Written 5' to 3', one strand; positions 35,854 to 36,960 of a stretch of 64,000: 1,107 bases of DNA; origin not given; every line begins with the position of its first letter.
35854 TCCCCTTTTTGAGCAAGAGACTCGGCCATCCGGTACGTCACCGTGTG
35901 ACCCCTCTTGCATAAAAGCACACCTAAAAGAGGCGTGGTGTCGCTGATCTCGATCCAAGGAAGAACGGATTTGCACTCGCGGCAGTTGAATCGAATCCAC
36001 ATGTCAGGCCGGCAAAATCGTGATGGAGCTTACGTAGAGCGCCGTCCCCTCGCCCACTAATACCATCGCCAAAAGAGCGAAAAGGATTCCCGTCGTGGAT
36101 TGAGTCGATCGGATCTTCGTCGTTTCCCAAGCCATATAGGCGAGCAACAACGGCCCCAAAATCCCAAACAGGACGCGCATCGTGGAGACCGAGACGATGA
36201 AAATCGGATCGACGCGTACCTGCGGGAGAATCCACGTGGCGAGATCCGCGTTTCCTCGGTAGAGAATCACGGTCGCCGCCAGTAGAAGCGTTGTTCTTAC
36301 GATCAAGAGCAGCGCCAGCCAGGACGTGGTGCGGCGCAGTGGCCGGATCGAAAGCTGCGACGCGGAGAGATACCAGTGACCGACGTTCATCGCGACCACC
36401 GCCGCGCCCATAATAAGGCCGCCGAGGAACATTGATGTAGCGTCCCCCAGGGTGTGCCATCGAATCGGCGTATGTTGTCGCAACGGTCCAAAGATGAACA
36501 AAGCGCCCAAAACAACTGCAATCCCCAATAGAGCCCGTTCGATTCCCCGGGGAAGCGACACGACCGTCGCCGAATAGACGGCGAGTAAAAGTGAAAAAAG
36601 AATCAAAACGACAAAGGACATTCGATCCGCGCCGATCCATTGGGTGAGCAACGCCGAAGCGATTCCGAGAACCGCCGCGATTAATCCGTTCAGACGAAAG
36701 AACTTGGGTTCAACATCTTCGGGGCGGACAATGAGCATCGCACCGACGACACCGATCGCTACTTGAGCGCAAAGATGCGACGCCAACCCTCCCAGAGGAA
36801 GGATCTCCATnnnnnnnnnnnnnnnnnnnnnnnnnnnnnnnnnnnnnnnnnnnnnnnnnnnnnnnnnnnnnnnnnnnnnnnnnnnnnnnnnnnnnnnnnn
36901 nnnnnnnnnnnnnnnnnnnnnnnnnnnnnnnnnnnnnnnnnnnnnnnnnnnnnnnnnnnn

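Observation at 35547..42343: Translationally coupled 8-gene operon encoding a truncated complex-I-like module (NuoB-D fusion, NuoG, NuoI) with ferredoxin and novel membrane proteins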

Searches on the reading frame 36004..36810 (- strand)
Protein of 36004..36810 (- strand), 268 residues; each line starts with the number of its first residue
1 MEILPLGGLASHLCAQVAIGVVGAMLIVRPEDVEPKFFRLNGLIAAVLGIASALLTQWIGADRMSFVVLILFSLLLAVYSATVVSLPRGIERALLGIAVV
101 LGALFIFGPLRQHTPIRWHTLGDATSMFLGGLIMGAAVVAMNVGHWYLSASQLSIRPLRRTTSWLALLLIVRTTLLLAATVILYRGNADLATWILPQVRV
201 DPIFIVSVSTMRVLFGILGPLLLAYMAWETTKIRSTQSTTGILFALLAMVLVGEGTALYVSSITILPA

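Call 4: search_protein_families(library=pfam, proteins=[window:36004-36810:-], max_evalue=0.01)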
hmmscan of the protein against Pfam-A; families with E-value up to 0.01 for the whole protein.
window:36004-36810:- (268 aa): 0 families

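Call 7: search_protein_families(library=ncbifam, proteins=[window:36004-36810:-], max_evalue=0.001)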
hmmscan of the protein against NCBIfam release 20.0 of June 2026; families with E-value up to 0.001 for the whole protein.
window:36004-36810:- (268 aa): 0 families

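Call 53: predict_structure(protein=window:36004-36810:-)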
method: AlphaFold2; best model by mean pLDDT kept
length: 268 residues; sequences in the alignment: 1
mean_pLDDT: 49.4   pTM: 0.27
mean pLDDT of the five models: 49.4, 46.9, 45.1, 42.4, 41.9
residues with pLDDT >= 90: 0; 70-90: 0; 50-70: 139; < 50: 129
segments of 3 or more residues with pLDDT < 50: 1-5, 66-68, 80-87, 89-91, 106-111, 113-128, 144-147, 156-161, 194-196, 198-213, 215-217, 233-237, 252-268
pLDDT, mean of each block of 10 residues (from residue 1): 46 54 52 56 58 53 49 51 48 52 48 42 45 51 49 48 54 58 53 47 37 48 53 48 51 44 35
secondary structure, 60 per line:
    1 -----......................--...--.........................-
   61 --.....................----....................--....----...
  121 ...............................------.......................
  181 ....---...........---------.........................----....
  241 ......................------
elements in order: H6-27 H35-59 H63-83 H88-107 H110-113 H118-151 H158-184 H188-198 H208-232 H237-262

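Call 54: search_protein_representatives(protein=window:36004-36810:-)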
Query: 268 residues. Proteins with E-value up to 0.001 (for the whole library): 1020; up to 1e-10: 190; up to 1e-30: 8. The best 150 are listed.
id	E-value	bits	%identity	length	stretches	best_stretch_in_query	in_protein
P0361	1.7e-160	548.7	100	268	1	1-268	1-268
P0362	6.8e-54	199.4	47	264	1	9-268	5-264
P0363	3.6e-41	157.7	38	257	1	6-264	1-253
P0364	1.8e-38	148.9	45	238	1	15-267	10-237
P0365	2.7e-36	141.7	47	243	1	15-267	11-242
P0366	3.4e-35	138.2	39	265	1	14-262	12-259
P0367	4.1e-35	137.9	42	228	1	9-261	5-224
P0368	6.9e-35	137.2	46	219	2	126-268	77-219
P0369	6.1e-25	104.6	37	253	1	11-261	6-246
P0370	9.7e-24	100.6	42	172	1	89-262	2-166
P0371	2.3e-23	99.4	50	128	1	134-267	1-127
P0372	3.5e-23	98.8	34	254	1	12-256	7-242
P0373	5.5e-22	94.9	40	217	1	51-260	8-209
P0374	7.7e-21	91.1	35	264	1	24-259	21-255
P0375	3.4e-19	85.7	33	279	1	9-259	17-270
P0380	3.8e-17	79.0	33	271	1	17-260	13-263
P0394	8.3e-16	74.7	30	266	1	14-267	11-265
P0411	1.9e-14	70.2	28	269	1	15-267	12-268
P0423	1.3e-13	67.5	33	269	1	7-267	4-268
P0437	4.1e-13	65.8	33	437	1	10-259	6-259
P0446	9.7e-13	64.6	29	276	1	12-264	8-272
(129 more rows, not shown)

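Call 56: search_protein_families(library=pfam, alignment_id=A5, max_evalue=0.01)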
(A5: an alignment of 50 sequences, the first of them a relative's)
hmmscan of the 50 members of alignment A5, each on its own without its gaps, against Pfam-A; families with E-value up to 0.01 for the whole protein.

A. member 1, P0361 (268 aa): 0 families

B. families by the number of members that match (of 50 scanned): 4 families
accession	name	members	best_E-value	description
PF03239.20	FTR1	1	0.00012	Iron permease FTR1 family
PF20100.4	DUF6490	1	0.0058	Family of unknown function (DUF6490)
PF13273.12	DUF4064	1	0.0076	Protein of unknown function (DUF4064)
PF14015.11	DUF4231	1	0.0092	Protein of unknown function (DUF4231)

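Call 57: search_solved_structures(query=A5, max_evalue=1)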
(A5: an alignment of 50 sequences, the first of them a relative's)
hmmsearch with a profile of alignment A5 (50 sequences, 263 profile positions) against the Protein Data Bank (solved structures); distinct sequences matched with E-value up to 1: 0.

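Call 58: list_cluster_members(proteins=[P0362, P0363, P0366, P0374, P0380, P0394, P0411, P0437, P0446, P0423])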
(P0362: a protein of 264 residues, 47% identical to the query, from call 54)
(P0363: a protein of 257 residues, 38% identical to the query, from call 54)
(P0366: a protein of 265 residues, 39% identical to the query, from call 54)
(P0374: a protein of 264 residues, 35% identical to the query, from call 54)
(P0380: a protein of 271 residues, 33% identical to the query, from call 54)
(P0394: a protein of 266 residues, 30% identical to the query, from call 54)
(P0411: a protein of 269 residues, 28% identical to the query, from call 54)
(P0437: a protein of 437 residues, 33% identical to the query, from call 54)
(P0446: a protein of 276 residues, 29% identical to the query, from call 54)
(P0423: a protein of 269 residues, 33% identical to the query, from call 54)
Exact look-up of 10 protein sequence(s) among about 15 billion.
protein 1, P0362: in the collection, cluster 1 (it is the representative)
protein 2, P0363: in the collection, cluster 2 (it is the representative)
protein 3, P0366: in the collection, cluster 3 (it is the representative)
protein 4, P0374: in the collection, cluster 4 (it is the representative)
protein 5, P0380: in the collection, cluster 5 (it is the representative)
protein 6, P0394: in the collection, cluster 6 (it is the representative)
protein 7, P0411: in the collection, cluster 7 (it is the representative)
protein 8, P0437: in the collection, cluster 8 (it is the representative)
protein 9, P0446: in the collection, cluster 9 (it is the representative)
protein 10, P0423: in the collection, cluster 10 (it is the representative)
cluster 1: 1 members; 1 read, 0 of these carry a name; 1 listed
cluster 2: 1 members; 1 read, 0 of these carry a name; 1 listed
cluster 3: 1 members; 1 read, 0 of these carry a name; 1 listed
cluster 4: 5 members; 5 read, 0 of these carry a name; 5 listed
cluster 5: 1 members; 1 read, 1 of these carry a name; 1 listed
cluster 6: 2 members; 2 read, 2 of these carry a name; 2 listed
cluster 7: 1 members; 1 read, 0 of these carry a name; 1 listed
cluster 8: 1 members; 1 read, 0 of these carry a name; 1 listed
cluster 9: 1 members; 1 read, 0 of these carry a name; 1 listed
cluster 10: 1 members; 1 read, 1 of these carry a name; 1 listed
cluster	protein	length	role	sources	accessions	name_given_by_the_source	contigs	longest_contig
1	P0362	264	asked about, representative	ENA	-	-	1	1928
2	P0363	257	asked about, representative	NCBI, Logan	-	-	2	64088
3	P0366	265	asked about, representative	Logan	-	-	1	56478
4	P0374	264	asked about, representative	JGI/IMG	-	-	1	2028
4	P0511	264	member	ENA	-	-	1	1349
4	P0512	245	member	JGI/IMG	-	-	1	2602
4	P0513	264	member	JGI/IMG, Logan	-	-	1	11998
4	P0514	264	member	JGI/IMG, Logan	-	-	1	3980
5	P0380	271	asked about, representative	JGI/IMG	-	hypothetical protein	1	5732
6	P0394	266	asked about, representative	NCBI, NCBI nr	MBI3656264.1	MAG: hypothetical protein HY232_07555 [Acidobacteria bacterium] | hypothetical protein [Acidobacteriota bacterium]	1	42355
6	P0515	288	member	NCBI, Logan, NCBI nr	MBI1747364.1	MAG: hypothetical protein HYR55_12345 [Acidobacteria bacterium] | hypothetical protein [Acidobacteriota bacterium]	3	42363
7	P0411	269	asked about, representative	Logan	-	-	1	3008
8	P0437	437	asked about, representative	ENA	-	-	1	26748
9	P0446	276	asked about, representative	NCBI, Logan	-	-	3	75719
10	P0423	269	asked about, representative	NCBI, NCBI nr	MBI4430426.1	MAG: hypothetical protein HY587_01770 [Candidatus Omnitrophica bacterium] | hypothetical protein [Candidatus Omnitrophota bacterium]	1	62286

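Call 60: find_related_loci(query=A5, collection=metagenome_contigs, flank=8000)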
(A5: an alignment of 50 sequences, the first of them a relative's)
Query A5 (268 aa) in metagenome_contigs; peptide patterns used: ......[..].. (x = any residue, [..] = any of these).
600 stretches matched a pattern (row limit reached: there are more); 566 encode a relative of the query (tblastn E <= 1e-3); the best 80 are kept; 80 distinct loci.
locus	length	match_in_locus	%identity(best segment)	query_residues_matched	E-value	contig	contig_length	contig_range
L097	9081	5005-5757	30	17-267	6e-26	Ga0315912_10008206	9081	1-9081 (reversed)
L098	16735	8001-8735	31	12-267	6e-25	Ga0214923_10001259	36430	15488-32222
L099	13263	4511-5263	32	15-267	2e-24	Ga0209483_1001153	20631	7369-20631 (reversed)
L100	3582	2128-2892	33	15-267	3e-24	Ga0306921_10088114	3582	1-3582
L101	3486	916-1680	32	15-267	2e-23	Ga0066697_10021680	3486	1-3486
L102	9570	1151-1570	40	124-267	5e-22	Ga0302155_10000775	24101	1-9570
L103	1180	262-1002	34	15-259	2e-22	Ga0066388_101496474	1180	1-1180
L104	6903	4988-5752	33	15-267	1e-21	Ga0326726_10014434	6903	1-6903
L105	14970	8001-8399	42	132-267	1e-21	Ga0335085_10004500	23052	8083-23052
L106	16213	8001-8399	40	132-267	1e-21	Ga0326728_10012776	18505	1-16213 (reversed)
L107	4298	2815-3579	32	15-267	9e-21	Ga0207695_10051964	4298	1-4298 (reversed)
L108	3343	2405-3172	31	15-267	1e-20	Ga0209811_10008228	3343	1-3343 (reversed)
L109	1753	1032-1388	43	134-261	8e-21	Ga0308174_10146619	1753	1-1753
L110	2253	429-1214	29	16-260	2e-20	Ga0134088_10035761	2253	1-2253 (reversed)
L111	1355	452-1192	31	15-259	2e-20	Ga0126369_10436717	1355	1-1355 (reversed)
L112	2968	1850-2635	29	16-260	4e-20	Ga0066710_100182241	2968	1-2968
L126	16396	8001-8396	43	132-267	4e-19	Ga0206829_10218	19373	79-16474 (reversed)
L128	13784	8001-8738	32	15-259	5e-19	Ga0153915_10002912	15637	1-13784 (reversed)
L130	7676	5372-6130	30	12-267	6e-19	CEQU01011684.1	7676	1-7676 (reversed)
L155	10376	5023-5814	32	13-267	4e-18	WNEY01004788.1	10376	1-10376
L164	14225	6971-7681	32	15-260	7e-18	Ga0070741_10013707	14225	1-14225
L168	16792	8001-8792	30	12-267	1e-17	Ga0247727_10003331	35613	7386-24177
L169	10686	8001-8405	37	132-267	1e-17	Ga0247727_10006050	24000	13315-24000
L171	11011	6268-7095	31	1-267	1e-17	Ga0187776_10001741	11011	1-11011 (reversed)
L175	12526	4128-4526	42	132-267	2e-17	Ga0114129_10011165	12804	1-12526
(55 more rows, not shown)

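Call 63: search_protein_families(library=pfam, proteins=[L128:4336-5130:-, L164:7813-9522:+, L126:8403-8870:+, L155:9379-10233:-, L128:6152-7324:+, L171:3210-4370:+, L106:9908-10819:+, L100:1367-2014:+, L164:6210-6767:+, L130:4734-5339:+], max_evalue=0.001)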
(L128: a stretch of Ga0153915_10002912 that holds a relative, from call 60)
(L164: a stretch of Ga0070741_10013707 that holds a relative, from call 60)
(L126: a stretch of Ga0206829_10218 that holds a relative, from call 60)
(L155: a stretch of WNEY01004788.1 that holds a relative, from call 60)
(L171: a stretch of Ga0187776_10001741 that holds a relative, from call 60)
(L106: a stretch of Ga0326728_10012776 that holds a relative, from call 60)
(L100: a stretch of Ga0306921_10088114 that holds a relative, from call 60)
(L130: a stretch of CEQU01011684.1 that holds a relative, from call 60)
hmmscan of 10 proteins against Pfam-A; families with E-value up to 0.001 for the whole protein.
L128:4336-5130:- (265 aa): 0 families

L164:7813-9522:+ (570 aa): 9 families
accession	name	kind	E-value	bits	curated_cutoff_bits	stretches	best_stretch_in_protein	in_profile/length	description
PF13177.12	DNA_pol3_delta2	-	2.5e-38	132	27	1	42-199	2-159/161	DNA polymerase III, delta subunit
PF12169.13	DNA_pol3_gamma3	-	2.9e-26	92.4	24.4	1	255-394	2-140/143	DNA polymerase III subunits gamma and tau domain III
PF22608.2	DNAX_ATPase_lid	-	1.8e-14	53.7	27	1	205-251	2-48/49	DNA polymerase III clamp loader subunit, ATPase lid domain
PF00004.35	AAA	-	4.7e-12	46.9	21.2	1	63-193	2-124/131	ATPase family associated with various cellular activities (AAA)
PF05496.18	RuvB_N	-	7.9e-08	32.7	27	1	32-116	2-92/159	Holliday junction DNA helicase RuvB P-loop domain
PF13401.12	AAA_22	-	1.7e-06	28.8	27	1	60-183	6-128/130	AAA domain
PF13604.12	AAA_30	-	5e-06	26.8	27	1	48-174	9-121/191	AAA domain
PF07728.20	AAA_5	-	0.00041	20.8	22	0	63-202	3-120/139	AAA domain (dynein-related subfamily)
PF13238.12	AAA_18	-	0.00073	20.4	29.4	0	64-116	3-44/128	AAA domain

L126:8403-8870:+ (156 aa): 0 families

L155:9379-10233:- (285 aa): 0 families

L128:6152-7324:+ (391 aa): 1 family
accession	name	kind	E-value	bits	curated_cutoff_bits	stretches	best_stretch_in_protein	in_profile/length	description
PF02445.21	NadA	-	1.1e-90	304.2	27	1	43-388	3-294/295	Quinolinate synthetase A protein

L171:3210-4370:+ (387 aa): 2 families
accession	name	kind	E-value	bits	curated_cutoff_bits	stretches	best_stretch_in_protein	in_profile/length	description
PF19288.4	CofH_C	-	6.1e-15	55.6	27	1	270-383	3-118/125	CofH/MqnC C-terminal region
PF04055.27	Radical_SAM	-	5.9e-14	53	29.5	1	88-258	3-163/166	Radical SAM superfamily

L106:9908-10819:+ (304 aa): 5 families
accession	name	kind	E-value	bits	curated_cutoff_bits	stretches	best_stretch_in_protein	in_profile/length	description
PF13646.12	HEAT_2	-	6.8e-19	68.4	27.7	2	122-184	8-67/88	HEAT repeats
PF03130.22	HEAT_PBS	-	5.8e-11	42.2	20.9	0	222-247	1-26/27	PBS lyase HEAT-like repeat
PF02985.28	HEAT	-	4e-10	39.4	23.5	0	178-202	3-27/31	HEAT repeat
PF13513.12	HEAT_EZ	-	2.9e-08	34.5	27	0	128-171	2-55/55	HEAT-like repeat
PF00514.29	Arm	-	1.4e-06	28.5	20.6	0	145-171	13-39/41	Armadillo/beta-catenin-like repeat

L100:1367-2014:+ (216 aa): 2 families
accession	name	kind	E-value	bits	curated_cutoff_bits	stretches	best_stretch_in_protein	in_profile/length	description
PF02777.23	Sod_Fe_C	-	1.3e-43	147.6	20.9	1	114-214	1-102/102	Iron/manganese superoxide dismutases, C-terminal domain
PF00081.27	Sod_Fe_N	-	1.4e-31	109.2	27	1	20-106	2-81/82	Iron/manganese superoxide dismutases, alpha-hairpin domain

L164:6210-6767:+ (186 aa): 0 families

L130:4734-5339:+ (202 aa): 2 families
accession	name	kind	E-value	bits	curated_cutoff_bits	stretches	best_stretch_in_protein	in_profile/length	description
PF01227.27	GTP_cyclohydroI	-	3.4e-77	258.4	27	1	21-197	1-178/179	GTP cyclohydrolase I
PF14489.11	QueF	-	0.00051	20.7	27.3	1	99-153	4-58/81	QueF-like protein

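Call 64: predict_structure(alignment_id=A5)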
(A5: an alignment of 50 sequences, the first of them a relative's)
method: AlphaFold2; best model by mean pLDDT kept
length: 268 residues; sequences in the alignment: 50
mean_pLDDT: 92.5   pTM: 0.91
mean pLDDT of the five models: 92.5, 91.8, 91.8, 91.4, 91.3
residues with pLDDT >= 90: 205; 70-90: 54; 50-70: 9; < 50: 0
segments of 3 or more residues with pLDDT < 50: none
pLDDT, mean of each block of 10 residues (from residue 1): 84 97 98 97 98 95 94 98 97 98 91 75 93 98 96 94 98 93 79 73 88 95 98 97 98 94 77
secondary structure, 60 per line:
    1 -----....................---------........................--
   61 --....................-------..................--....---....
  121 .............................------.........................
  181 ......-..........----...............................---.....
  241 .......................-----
elements in order: H6-25 H35-58 H63-82 H90-107 H110-113 H117-149 H156-186 H188-197 H202-232 H236-263

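Call 71: search_protein_families(library=ncbifam, alignment_id=A5, max_evalue=0.1)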
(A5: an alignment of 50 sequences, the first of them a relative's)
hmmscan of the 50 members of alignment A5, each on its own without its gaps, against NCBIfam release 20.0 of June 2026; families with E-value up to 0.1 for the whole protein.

A. member 1, P0361 (268 aa): 1 family
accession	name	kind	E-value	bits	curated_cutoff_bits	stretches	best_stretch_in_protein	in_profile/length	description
NF047369.1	antitoxin_TsaA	equivalog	0.073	13.5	100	0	168-209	9-51/84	type II toxin-antitoxin system antitoxin TsaA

B. families by the number of members that match (of 50 scanned): 7 families
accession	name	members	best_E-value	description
NF045937.1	MSC_0624_12TM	1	0.0003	MSC_0624 family F1-like ATPase-associated membrane protein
NF010318.0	PRK13755.1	1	0.024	organomercurial transporter MerC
NF006091.0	PRK08243.1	1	0.036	4-hydroxybenzoate 3-monooxygenase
TIGR04296.1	PEFG-CTERM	1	0.057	PEFG-CTERM sorting domain-containing protein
NF053635.1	TransRegRv3488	1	0.072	Rv3488 family transcriptional regulator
NF047369.1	antitoxin_TsaA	1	0.073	type II toxin-antitoxin system antitoxin TsaA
TIGR04417.1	PFTS_polysacc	1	0.099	polysaccharide biosynthesis PFTS motif protein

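Call 79: fold_search(model_id=the predicted structure, library=pdb)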
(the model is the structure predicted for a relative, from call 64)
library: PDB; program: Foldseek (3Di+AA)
matches with E <= 10: 225; with E <= 0.001: 2
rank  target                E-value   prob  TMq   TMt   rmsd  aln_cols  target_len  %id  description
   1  8k9e_F                8.4e-04  1.00  0.58  0.42   6.5       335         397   13  Cryo-EM structure of the photosynthetic alternative complex III from Chloroflexus aurantiacus at 3.3 angstrom (released 2024-03-06)
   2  9ilt_F                9.2e-04  1.00  0.55  0.40  11.0       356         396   11  Crystal structure of alternative complex III from Chloroflexus aurantiacus (released 2025-03-19)
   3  6btm_F                4.1e-03  1.00  0.58  0.42   6.3       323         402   12  Structure of Alternative Complex III from Flavobacterium johnsoniae (Wild Type) (released 2018-05-09)
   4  8k9e_C                7.6e-03  1.00  0.53  0.35   7.4       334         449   12  Cryo-EM structure of the photosynthetic alternative complex III from Chloroflexus aurantiacus at 3.3 angstrom (released 2024-03-06)
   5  6btm_C                1.4e-02  1.00  0.55  0.36   7.5       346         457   10  Structure of Alternative Complex III from Flavobacterium johnsoniae (Wild Type) (released 2018-05-09)
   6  6f0k_C                3.8e-02  1.00  0.62  0.41   6.4       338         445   11  Alternative complex III (released 2018-05-09)
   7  6lod_F                8.2e-02  1.00  0.56  0.40   9.4       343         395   12  Cryo-EM structure of the air-oxidized photosynthetic alternative complex III from Roseiflexus castenholzii (released 2020-11-04)
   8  6m31_A                1.8e-01  0.66  0.33  0.32  12.9       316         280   13  Structural and Functional Insights into an Archaeal Lipid Synthase (released 2021-02-03)
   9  5h5m_A                2.6e-01  0.54  0.29  0.24  10.9       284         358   12  Crystal structure of HMP-1 M domain (released 2017-03-29)
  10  2vpw_C                2.8e-01  0.93  0.43  0.46   7.4       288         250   13  Polysulfide reductase with bound menaquinone (released 2008-06-10)
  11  7d5i_A                2.9e-01  0.99  0.62  0.41   7.1       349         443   11  Structure of Mycobacterium smegmatis bd complex in the apo-form. (released 2021-06-23)
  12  5doq_A                2.9e-01  0.97  0.54  0.36  10.4       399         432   12  The structure of bd oxidase from Geobacillus thermodenitrificans (released 2016-05-04)
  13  7bpu_A                3.3e-01  0.35  0.29  0.28  14.2       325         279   12  Structural and mechanistic insights into the biosynthesis of Digeranylgeranylglyceryl phosphate synthase in membranes (released 2021-04-14)
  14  7d5i_B                3.5e-01  0.92  0.51  0.41   7.0       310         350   14  Structure of Mycobacterium smegmatis bd complex in the apo-form. (released 2021-06-23)
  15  8r0k_A                4.0e-01  0.44  0.29  0.30  14.4       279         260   12  Cryo-EM structure of the microbial rhodopsin CryoR1 at pH 4.3 in detergent (released 2025-05-14)
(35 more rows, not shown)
